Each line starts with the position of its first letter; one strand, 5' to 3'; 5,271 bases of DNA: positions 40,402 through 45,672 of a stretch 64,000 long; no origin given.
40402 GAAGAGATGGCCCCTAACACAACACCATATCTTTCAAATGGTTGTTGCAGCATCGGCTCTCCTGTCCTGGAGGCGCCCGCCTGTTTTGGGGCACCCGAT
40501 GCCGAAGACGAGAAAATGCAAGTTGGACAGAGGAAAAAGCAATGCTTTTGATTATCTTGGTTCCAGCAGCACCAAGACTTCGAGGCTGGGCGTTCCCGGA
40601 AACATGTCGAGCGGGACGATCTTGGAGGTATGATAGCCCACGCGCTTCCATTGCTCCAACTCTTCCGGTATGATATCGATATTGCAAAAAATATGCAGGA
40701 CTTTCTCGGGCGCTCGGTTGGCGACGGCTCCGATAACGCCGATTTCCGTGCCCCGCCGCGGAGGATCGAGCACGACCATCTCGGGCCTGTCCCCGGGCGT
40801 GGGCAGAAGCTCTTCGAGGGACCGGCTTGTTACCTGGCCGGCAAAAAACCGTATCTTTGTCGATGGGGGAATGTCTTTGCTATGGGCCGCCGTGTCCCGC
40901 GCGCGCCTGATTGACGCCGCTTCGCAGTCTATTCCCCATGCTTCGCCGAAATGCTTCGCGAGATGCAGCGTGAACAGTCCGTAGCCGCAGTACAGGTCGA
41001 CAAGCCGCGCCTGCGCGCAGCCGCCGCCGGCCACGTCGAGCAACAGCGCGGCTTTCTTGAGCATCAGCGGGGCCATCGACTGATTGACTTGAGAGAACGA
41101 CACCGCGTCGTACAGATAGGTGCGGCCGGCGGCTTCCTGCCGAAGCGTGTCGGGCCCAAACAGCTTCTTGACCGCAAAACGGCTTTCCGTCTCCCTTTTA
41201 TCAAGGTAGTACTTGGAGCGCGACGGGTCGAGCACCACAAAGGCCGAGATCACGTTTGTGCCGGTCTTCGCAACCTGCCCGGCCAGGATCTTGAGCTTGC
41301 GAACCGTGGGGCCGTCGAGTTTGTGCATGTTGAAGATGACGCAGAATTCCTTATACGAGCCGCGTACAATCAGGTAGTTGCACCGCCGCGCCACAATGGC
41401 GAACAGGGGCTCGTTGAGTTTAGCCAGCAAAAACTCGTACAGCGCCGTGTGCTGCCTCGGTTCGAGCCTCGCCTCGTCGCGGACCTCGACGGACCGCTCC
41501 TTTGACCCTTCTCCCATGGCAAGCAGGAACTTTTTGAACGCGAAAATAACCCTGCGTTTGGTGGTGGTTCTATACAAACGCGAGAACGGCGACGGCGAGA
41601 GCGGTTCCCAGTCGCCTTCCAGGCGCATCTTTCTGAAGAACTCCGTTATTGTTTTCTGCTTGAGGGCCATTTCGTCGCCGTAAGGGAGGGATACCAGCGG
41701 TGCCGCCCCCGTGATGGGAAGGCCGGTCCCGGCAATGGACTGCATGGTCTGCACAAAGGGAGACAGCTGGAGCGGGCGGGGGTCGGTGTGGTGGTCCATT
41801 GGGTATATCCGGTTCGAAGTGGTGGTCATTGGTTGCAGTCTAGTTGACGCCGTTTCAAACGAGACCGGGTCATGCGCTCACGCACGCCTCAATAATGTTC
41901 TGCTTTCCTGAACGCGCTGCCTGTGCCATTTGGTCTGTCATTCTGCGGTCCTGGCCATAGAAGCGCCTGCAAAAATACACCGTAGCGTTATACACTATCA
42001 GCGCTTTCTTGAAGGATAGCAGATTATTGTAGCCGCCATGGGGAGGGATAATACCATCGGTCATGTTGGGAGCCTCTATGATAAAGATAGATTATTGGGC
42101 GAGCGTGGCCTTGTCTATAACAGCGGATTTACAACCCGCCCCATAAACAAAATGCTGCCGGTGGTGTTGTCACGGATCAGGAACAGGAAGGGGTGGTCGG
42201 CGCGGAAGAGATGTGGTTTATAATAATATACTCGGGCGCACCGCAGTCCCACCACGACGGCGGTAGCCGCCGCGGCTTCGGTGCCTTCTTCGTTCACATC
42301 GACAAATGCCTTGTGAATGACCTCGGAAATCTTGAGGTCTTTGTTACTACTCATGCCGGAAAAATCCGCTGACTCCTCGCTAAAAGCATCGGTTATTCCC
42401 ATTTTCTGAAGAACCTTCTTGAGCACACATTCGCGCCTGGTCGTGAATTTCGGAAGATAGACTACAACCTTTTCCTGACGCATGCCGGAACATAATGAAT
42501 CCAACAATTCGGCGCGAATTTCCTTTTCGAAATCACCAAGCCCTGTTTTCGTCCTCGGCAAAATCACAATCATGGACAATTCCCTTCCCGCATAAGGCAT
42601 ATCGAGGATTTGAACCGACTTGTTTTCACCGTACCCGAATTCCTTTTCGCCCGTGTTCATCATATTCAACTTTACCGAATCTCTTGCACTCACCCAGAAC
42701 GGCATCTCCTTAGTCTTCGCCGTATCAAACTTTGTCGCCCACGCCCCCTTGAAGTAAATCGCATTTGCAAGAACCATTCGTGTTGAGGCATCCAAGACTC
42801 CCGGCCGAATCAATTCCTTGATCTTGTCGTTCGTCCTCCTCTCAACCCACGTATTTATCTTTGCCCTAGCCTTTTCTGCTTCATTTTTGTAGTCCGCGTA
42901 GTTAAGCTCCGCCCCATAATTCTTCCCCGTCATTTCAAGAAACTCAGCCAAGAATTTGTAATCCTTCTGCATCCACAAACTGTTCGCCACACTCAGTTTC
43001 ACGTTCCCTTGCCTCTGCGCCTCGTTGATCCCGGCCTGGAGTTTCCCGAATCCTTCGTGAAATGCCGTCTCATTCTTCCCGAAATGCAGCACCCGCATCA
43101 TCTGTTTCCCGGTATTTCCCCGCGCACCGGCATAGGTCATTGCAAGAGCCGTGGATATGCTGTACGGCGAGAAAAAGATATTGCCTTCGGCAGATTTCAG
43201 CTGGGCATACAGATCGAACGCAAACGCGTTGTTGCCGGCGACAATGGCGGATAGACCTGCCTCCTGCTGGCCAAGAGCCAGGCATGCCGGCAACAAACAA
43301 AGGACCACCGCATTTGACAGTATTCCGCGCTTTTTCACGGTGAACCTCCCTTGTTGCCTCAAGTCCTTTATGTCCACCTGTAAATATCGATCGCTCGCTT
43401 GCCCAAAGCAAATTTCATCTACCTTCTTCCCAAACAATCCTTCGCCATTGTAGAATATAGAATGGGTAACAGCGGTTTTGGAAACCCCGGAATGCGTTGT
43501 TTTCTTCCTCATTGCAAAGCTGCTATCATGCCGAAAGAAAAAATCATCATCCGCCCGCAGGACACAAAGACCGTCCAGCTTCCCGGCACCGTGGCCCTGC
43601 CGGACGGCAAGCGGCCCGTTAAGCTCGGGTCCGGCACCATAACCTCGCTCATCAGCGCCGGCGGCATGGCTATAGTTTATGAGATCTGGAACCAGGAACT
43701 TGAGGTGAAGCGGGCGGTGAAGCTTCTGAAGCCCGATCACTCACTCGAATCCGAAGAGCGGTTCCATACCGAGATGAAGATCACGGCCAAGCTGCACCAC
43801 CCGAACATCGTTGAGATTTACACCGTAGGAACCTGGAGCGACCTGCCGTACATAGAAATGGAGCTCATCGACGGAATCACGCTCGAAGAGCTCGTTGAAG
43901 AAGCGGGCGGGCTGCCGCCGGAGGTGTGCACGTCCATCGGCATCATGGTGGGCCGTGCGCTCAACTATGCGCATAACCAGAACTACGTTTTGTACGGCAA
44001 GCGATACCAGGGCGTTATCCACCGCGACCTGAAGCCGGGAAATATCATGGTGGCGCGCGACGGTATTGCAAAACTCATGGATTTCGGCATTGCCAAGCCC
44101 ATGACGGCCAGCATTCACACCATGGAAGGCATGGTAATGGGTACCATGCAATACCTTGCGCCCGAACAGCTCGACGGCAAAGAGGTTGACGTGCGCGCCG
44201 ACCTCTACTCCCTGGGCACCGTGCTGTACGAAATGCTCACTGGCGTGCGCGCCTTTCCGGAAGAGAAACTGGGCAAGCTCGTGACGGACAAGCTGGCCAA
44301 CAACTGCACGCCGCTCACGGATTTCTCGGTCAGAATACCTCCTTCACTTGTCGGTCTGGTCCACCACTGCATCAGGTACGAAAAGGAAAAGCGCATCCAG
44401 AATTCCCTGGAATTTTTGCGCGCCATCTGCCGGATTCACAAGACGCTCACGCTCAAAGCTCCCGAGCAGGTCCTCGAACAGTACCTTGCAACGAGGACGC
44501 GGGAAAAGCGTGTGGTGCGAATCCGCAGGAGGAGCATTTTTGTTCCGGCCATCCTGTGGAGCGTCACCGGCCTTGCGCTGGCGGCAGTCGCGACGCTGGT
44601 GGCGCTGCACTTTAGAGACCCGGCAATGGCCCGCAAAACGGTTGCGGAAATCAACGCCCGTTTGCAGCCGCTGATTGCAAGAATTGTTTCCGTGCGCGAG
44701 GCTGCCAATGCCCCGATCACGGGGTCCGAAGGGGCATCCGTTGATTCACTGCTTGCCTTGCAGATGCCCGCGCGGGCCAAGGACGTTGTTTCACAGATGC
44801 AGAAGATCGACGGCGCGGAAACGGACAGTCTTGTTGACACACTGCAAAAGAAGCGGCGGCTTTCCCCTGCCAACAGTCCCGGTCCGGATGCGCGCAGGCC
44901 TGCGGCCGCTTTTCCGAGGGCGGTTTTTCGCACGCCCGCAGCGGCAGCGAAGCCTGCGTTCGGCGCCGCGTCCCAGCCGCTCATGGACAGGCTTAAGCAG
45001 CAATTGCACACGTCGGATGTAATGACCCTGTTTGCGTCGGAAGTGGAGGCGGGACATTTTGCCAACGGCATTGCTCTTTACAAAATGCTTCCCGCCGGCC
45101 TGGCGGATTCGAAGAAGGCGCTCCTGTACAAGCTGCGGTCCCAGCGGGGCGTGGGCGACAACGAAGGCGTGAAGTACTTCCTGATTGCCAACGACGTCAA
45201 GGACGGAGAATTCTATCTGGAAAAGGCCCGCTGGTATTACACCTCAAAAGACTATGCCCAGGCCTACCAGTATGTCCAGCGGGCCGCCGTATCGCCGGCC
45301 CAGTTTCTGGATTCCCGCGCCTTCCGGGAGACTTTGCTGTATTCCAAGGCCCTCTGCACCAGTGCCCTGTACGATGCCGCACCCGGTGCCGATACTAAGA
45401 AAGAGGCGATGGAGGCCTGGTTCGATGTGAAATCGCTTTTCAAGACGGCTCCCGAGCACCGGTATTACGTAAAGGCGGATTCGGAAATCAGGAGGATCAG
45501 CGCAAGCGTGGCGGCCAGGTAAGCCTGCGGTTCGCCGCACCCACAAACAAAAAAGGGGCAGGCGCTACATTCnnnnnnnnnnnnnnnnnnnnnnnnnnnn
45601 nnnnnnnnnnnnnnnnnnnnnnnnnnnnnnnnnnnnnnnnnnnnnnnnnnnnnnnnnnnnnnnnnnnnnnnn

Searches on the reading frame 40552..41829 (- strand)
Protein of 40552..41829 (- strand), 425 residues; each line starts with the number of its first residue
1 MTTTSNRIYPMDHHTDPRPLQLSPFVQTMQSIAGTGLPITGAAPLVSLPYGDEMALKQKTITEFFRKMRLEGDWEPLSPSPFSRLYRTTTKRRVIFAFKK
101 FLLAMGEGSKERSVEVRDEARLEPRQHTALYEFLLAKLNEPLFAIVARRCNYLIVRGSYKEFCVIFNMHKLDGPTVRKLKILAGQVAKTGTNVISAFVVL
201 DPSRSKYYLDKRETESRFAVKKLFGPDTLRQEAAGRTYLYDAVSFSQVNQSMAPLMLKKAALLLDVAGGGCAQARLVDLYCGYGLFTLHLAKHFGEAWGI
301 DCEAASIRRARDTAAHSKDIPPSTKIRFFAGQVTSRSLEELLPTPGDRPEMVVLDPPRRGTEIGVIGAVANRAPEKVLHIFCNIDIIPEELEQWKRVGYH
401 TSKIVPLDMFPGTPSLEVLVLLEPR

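Call 56: search_protein_families(library=pfam, proteins=[window:40552-41829:-], max_evalue=0.00001)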
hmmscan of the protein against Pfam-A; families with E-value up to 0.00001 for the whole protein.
window:40552-41829:- (425 aa): 1 family
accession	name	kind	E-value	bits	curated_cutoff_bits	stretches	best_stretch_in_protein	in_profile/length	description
PF05958.17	tRNA_U5-meth_tr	-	8.2e-12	45.2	23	1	217-423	151-355/357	tRNA (Uracil-5-)-methyltransferase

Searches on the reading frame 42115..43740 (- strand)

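Call 56: search_protein_families(library=pfam, proteins=[window:42115-43740:-], max_evalue=0.00001)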
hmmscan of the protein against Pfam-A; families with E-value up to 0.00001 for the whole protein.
window:42115-43740:- (541 aa): 1 family
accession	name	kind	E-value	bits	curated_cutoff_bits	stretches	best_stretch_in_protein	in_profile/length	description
PF00079.25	Serpin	-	4.2e-129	431.4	27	1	169-539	2-370/370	Serpin (serine protease inhibitor)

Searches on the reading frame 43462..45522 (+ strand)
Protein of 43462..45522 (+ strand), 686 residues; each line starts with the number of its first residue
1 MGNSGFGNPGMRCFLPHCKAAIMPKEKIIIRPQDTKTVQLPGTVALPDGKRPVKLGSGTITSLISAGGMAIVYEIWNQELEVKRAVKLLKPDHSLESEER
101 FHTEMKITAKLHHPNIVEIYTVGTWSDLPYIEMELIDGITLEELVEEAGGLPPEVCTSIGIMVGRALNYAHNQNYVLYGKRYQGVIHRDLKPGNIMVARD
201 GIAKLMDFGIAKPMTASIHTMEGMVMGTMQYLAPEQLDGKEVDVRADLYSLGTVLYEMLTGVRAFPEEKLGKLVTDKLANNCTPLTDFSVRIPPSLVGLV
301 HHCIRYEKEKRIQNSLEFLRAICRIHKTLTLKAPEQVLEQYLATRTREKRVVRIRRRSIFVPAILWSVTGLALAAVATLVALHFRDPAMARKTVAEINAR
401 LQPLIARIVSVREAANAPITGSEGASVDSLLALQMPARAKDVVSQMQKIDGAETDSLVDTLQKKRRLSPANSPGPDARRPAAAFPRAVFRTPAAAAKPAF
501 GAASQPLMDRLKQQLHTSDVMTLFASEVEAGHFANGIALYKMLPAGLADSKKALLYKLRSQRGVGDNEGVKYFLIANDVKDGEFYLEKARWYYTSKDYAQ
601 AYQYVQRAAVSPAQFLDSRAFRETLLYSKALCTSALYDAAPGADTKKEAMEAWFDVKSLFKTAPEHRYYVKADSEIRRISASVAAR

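Call 56: search_protein_families(library=pfam, proteins=[window:43462-45522:+], max_evalue=0.00001)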
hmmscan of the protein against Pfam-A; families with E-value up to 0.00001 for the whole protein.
window:43462-45522:+ (686 aa): 2 families
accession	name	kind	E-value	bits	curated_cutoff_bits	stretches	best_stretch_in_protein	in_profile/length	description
PF00069.31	Pkinase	-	2.1e-43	149.1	31.7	1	63-313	6-253/263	Protein kinase domain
PF07714.23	PK_Tyr_Ser-Thr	-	4.1e-29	102.1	23.1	1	56-313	8-250/258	Protein tyrosine and serine/threonine kinase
